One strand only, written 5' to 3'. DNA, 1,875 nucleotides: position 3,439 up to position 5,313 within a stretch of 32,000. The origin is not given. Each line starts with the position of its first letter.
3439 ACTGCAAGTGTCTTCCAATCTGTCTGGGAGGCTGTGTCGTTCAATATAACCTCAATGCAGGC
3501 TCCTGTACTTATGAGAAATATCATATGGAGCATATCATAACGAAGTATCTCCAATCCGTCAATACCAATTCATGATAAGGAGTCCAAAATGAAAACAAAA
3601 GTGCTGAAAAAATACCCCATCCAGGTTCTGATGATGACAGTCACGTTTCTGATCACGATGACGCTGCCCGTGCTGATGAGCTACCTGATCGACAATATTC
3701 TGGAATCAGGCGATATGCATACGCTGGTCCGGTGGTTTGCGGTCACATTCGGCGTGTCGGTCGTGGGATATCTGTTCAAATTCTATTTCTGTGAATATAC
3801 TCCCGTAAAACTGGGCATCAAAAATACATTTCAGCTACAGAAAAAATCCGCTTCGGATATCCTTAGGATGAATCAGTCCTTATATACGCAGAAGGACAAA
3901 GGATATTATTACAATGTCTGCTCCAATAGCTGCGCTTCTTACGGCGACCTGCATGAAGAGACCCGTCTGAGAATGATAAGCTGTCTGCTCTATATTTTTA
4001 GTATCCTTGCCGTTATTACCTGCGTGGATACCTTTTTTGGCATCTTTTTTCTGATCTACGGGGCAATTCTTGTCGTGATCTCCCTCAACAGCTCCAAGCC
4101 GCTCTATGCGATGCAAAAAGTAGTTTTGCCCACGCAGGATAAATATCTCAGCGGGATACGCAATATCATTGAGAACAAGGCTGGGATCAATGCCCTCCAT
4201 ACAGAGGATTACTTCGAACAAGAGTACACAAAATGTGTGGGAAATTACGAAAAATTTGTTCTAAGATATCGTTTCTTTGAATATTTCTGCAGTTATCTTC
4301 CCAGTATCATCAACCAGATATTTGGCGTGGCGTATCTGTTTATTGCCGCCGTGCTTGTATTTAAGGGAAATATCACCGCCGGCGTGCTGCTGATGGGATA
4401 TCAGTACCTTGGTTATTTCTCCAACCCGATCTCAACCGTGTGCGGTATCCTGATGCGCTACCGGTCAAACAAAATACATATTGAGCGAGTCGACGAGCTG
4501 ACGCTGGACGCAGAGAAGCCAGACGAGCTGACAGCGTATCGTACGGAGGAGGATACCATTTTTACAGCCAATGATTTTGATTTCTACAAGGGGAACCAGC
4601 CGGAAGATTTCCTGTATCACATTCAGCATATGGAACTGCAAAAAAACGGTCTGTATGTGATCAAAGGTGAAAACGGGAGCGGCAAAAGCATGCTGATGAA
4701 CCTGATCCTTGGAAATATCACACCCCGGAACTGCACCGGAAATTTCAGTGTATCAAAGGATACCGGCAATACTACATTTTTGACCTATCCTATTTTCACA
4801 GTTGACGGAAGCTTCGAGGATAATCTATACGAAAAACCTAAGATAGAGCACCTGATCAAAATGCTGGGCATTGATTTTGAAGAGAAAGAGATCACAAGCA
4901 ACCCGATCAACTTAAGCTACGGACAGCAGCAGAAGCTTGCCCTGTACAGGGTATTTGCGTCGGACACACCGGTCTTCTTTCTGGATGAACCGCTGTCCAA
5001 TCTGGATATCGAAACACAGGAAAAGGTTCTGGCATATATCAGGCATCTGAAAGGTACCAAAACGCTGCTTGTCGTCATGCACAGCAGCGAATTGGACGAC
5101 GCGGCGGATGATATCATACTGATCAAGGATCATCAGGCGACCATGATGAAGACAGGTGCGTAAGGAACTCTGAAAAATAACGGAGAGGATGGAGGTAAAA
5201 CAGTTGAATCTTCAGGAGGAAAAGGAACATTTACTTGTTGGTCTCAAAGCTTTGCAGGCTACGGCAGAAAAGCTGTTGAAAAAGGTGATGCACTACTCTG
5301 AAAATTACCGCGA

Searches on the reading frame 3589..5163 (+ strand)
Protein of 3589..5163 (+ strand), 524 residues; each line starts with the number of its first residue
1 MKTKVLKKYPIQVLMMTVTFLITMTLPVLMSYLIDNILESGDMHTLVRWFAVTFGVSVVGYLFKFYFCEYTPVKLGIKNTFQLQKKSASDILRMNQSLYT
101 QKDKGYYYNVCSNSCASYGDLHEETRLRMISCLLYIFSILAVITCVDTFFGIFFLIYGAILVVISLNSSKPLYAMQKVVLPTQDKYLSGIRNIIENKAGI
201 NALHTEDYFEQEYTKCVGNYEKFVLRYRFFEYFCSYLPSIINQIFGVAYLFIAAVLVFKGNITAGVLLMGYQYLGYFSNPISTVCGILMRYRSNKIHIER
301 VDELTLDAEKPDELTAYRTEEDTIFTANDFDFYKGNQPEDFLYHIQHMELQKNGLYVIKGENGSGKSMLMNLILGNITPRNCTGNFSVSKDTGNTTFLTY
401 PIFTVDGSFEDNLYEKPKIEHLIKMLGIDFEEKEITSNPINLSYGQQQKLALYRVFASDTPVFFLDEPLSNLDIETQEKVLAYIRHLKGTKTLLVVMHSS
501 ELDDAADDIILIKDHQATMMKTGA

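Call 8: search_protein_families(library=pfam, proteins=[window:3589-5163:+], max_evalue=0.01)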
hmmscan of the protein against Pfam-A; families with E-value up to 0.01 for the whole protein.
window:3589-5163:+ (524 aa): 7 families
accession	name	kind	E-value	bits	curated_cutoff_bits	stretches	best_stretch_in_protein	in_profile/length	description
PF00005.33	ABC_tran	-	1.2e-16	61.9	25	1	347-469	5-136/137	ABC transporter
PF00664.28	ABC_membrane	-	1.5e-14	54.8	28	1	16-280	8-273/274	ABC transporter transmembrane region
PF02463.25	SMC_N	-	1.3e-08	35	40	1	414-517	118-216/220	RecF/RecN/SMC N terminal domain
PF13304.12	AAA_21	-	1.1e-05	26.1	27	0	441-502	237-302/304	AAA domain, putative AbiEii toxin, Type IV TA system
PF13555.12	AAA_29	-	0.0031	17.6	27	1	343-371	12-40/61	P-loop containing region of AAA domain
PF13476.12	AAA_23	-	0.0034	18.5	27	1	346-374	13-40/201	AAA domain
PF20720.3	nSTAND3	-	0.0074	16.4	27.2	0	349-375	13-39/155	Novel STAND NTPase 3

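Call 9: search_protein_families(library=ncbifam, proteins=[window:3589-5163:+], max_evalue=0.01)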
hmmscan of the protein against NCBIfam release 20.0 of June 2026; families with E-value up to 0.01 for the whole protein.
window:3589-5163:+ (524 aa): 178 families (the best 25 are shown)
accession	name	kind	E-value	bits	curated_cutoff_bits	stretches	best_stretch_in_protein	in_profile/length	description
NF045998.1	cleave_ABC_plasm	equivalog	3.3e-40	138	500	2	7-380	153-520/673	Mbov_0121 family peptidase domain-containing ABC transporter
TIGR03375.1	type_I_sec_LssB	subfamily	2e-30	105.7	693.1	2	130-381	269-521/696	type I secretion system permease/ATPase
TIGR02857.1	CydD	equivalog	2.7e-24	86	435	1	432-511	449-528/529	thiol reductant ABC exporter subunit CydD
TIGR01193.1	bacteriocin_ABC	subfamily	8.2e-24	84.1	523.85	2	134-379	283-526/708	peptide cleavage/export ABC transporter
TIGR01842.1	type_I_sec_PrtD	subfamily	1.7e-22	79.7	510.15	2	14-380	12-371/544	type I secretion system permease/ATPase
TIGR03796.1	NHLM_micro_ABC1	equivalog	2.2e-22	79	853.3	2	14-379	161-531/710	NHLP family bacteriocin export ABC transporter peptidase/permease/ATPase subunit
NF000355.4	ribo_prot_ABC_F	equivalog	3.3e-21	75.7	380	1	307-508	294-494/499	ribosomal protection-like ABC-F family protein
TIGR03797.1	NHLM_micro_ABC2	equivalog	1.2e-18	67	709.4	2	13-381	142-507/686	NHLP bacteriocin export ABC transporter permease/ATPase subunit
NF000169.2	ABCF_Sal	exception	2.3e-18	66.2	725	1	339-516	327-505/542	Sal family ABC-F type ribosomal protection protein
TIGR01846.1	type_I_sec_HlyB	subfamily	2.5e-18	65.7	725.55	2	13-379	144-509/694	type I secretion system permease/ATPase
TIGR02203.1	MsbA_lipidA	equivalog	6.3e-18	64.6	602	2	433-514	462-543/572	lipid A export permease/ATP-binding protein MsbA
TIGR04521.1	ECF_ATPase_2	equivalog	6.8e-18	64.7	330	1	418-520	123-226/279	energy-coupling factor transporter ATPase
TIGR01277.1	thiQ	equivalog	1.4e-17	64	245.05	1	412-519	102-209/213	thiamine ABC transporter ATP-binding protein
TIGR04520.1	ECF_ATPase_1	equivalog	1.5e-16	60.6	315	1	433-520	128-217/269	energy-coupling factor transporter ATPase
TIGR03608.1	L_ocin_972_ABC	subfamily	1.5e-16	60.5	254.85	1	418-511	114-205/206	putative bacteriocin export ABC transporter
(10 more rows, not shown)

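Call 35: find_homologous_proteins(query=window:3589-5163:+, max_evalue=1e-20)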
Query window:3589-5163:+ (524 aa): 64 proteins with E <= 1e-20 among 6462 candidates.
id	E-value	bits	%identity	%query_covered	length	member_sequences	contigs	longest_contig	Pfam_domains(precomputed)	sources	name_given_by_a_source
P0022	0.0e+0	1084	91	100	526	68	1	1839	PF00005.34,PF02463.26,PF00664.29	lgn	-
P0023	0.0e+0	1042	87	99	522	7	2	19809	PF00005.34,PF02463.26,PF13304.13,PF00664.29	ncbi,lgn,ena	-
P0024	0.0e+0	1031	86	100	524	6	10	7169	PF00005.34,PF02463.26,PF13304.13,PF00664.29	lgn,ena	-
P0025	0.0e+0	1028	85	100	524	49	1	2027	PF00005.34,PF02463.26,PF13304.13,PF00664.29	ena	-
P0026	0.0e+0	1012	85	100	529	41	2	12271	PF00005.34,PF02463.26,PF00664.29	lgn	-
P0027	5.3e-228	776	65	100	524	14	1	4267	PF00005.34,PF00664.29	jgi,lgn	-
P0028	3.8e-209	714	60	99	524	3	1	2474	PF00005.34,PF02463.26,PF13304.13,PF00664.29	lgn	-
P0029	8.6e-209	713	60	99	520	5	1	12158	PF00005.34,PF02463.26,PF13304.13,PF00664.29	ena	-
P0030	9.0e-208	709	60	99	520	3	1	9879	PF00005.34,PF13304.13,PF00664.29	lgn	-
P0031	1.3e-207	709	59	100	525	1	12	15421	PF00005.34,PF02463.26,PF13304.13,PF00664.29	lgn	-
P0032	1.7e-207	708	60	99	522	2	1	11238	PF00005.34,PF02463.26,PF13304.13,PF00664.29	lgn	-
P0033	3.8e-206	704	59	99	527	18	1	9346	PF00005.34,PF02463.26,PF13304.13,PF00664.29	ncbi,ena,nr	ncbi:MAG: ABC transporter ATP-binding protein/permease [Lachnospiraceae bacterium]|nr:ABC transporte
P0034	1.1e-204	699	58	99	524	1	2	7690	PF00005.34,PF02463.26,PF13304.13,PF00664.29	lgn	-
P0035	1.2e-204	699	60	99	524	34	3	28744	PF00005.34,PF13304.13,PF00664.29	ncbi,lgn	-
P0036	1.2e-202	692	59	98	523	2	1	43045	PF00005.34,PF02463.26,PF13304.13,PF00664.29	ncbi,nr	ncbi:MAG: ABC transporter ATP-binding protein/permease [Ruminococcus sp.]|nr:ABC transporter ATP-bin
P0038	2.5e-202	691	58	98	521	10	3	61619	PF00005.34,PF02463.26,PF13304.13,PF00664.29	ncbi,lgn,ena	-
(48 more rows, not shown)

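Call 44: find_encoding_contigs(protein=P0038, flank=8000, max_places=2)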
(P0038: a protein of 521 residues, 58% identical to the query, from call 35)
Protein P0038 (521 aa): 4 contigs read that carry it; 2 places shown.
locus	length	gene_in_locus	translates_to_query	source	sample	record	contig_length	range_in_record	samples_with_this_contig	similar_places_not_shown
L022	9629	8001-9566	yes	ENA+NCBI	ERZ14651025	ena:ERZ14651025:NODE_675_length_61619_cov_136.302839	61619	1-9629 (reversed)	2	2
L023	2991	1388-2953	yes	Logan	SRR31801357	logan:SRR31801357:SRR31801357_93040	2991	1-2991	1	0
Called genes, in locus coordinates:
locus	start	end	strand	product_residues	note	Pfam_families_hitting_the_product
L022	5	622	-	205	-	PF03123:CAT_RBD, PF00874:PRD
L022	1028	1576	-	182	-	PF17728:BsuBI_PstI_RE_N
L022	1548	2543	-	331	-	PF00145:DNA_methylase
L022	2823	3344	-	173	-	PF00160:Pro_isomerase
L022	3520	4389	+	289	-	PF13302:Acetyltransf_3, PF00583:Acetyltransf_1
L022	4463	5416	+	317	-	-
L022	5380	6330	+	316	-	PF01381:HTH_3, PF13560:HTH_31 (weak)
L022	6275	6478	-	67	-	-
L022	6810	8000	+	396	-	PF13353:Fer4_12 (weak), PF04055:Radical_SAM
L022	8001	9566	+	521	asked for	PF00664:ABC_membrane, PF00005:ABC_tran, PF02463:SMC_N (faint), PF13304:AAA_21 (faint)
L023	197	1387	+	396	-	PF13353:Fer4_12 (weak), PF04055:Radical_SAM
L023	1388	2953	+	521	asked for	PF00664:ABC_membrane, PF00005:ABC_tran, PF02463:SMC_N (faint), PF13304:AAA_21 (faint)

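Call 45: find_encoding_contigs(protein=P0035, flank=8000, max_places=2)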
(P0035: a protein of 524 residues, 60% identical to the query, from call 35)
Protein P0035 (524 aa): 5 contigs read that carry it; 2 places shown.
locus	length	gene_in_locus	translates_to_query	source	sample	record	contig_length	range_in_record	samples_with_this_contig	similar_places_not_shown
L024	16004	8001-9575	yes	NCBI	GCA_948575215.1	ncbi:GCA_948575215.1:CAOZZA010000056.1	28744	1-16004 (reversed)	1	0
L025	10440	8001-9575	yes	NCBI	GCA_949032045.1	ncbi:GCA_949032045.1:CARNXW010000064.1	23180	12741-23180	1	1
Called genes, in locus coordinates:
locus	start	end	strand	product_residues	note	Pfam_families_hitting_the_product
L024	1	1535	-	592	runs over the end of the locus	PF01336:tRNA_anti-codon, PF00152:tRNA-synt_2, PF02938:GAD (weak)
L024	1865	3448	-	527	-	PF09820:AAA-ATPase_like, PF08011:PDDEXK_9 (weak)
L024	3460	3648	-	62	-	-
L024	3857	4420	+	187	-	PF05685:Uma2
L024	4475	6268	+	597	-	PF01381:HTH_3 (faint)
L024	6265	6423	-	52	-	-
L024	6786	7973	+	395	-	PF04055:Radical_SAM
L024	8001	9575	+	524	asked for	PF00664:ABC_membrane, PF00005:ABC_tran, PF13304:AAA_21 (faint)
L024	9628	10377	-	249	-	-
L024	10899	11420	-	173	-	PF04542:Sigma70_r2, PF08281:Sigma70_r4_2, PF04545:Sigma70_r4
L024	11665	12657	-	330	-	PF00248:Aldo_ket_red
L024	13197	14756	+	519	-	PF01235:Na_Ala_symp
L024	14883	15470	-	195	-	-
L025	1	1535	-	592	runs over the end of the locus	PF01336:tRNA_anti-codon, PF00152:tRNA-synt_2, PF02938:GAD (weak)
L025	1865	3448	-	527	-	PF09820:AAA-ATPase_like, PF08011:PDDEXK_9 (weak)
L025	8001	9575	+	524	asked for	PF00664:ABC_membrane, PF00005:ABC_tran, PF13304:AAA_21 (faint)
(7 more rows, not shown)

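Call 46: find_encoding_contigs(protein=P0026, flank=8000, max_places=2)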
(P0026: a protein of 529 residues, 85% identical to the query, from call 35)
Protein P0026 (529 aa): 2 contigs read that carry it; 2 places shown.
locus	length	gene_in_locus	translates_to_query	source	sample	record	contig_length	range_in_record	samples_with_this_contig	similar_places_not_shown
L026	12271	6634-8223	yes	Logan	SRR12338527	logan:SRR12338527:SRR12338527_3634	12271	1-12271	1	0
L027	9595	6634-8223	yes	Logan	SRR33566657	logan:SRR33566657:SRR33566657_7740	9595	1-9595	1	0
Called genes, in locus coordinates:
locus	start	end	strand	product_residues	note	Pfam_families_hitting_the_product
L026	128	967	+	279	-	-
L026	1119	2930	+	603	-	PF13560:HTH_31 (faint), PF01381:HTH_3 (weak)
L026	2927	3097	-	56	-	-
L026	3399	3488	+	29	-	-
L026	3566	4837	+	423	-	PF04055:Radical_SAM, PF13353:Fer4_12 (weak)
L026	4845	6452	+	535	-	PF00664:ABC_membrane, PF00005:ABC_tran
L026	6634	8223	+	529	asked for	PF00664:ABC_membrane, PF00005:ABC_tran, PF02463:SMC_N (faint)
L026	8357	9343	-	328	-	PF01113:DapB_N (faint), PF16654:DAPDH_C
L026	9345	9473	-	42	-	-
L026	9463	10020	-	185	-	PF13302:Acetyltransf_3, PF00583:Acetyltransf_1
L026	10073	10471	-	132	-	PF01850:PIN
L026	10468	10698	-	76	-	-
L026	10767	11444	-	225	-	PF00702:Hydrolase, PF12710:HAD (weak), PF13419:HAD_2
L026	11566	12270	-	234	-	?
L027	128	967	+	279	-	-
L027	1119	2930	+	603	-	PF13560:HTH_31 (faint), PF01381:HTH_3 (weak)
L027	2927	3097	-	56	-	-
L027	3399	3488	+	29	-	-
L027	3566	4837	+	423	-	PF04055:Radical_SAM, PF13353:Fer4_12 (weak)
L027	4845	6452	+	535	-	PF00664:ABC_membrane, PF00005:ABC_tran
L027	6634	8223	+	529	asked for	PF00664:ABC_membrane, PF00005:ABC_tran, PF02463:SMC_N (faint)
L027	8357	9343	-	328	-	PF01113:DapB_N (faint), PF16654:DAPDH_C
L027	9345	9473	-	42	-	-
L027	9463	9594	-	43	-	?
